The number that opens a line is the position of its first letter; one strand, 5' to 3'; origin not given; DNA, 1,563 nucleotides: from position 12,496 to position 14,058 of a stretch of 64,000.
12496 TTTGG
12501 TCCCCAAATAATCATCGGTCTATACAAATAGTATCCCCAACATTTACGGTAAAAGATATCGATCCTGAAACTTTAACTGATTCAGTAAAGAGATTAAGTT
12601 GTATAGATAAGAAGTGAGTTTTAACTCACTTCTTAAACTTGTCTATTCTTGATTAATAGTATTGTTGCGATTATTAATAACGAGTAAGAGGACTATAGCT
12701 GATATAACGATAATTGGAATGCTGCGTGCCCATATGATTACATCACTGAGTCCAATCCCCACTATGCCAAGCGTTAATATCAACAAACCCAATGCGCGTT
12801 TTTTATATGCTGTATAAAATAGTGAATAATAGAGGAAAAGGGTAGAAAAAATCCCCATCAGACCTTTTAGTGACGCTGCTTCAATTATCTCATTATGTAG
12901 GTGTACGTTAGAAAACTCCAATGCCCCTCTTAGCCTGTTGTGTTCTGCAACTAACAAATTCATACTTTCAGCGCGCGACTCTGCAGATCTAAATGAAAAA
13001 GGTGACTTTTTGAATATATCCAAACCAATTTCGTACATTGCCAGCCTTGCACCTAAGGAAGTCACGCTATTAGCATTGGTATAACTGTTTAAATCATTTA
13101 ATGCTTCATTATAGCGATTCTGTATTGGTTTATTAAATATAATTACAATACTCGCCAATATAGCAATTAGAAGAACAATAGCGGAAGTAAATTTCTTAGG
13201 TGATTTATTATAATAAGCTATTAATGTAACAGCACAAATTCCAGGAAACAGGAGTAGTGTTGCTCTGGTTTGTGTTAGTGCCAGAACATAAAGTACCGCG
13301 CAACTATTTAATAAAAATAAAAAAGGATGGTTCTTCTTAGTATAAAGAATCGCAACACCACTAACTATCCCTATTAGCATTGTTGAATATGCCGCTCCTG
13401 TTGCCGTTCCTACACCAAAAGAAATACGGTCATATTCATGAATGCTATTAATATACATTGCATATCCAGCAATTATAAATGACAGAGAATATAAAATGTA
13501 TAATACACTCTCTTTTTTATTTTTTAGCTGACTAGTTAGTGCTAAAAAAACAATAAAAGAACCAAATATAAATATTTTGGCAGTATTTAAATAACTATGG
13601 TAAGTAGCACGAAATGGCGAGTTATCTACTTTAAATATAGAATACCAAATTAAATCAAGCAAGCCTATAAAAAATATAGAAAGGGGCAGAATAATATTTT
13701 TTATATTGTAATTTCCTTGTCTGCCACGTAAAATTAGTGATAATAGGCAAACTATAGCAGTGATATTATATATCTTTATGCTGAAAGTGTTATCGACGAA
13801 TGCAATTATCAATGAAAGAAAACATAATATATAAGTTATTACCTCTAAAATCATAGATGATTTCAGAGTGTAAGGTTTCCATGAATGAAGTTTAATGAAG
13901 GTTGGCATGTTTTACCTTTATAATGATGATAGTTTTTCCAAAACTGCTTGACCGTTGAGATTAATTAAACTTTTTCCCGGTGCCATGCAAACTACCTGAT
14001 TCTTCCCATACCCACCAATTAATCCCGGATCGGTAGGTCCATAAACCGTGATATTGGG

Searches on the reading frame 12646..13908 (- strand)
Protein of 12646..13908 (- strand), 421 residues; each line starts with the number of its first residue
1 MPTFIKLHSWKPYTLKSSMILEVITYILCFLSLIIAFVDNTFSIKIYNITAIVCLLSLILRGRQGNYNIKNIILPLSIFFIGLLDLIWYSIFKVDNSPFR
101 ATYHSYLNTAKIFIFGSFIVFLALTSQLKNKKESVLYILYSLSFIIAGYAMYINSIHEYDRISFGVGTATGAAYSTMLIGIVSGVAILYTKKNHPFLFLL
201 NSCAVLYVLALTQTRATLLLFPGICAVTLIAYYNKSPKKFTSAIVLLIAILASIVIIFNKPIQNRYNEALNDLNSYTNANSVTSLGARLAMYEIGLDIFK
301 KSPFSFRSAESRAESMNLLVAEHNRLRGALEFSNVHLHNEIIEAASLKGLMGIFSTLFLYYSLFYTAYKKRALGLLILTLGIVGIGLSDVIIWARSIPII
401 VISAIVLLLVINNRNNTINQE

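Call 25: search_protein_families(library=pfam, proteins=[window:12646-13908:-])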
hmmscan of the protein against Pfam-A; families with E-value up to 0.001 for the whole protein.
window:12646-13908:- (421 aa): 1 family
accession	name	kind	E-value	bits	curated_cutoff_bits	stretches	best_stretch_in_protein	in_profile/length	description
PF04932.20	Wzy_C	-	1.4e-13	51.3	31.7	1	205-355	6-147/149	O-Antigen ligase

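Call 26: search_protein_families(library=ncbifam, proteins=[window:12646-13908:-], max_evalue=1e-10)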
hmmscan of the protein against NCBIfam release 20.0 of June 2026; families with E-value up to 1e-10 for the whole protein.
window:12646-13908:- (421 aa): 0 families
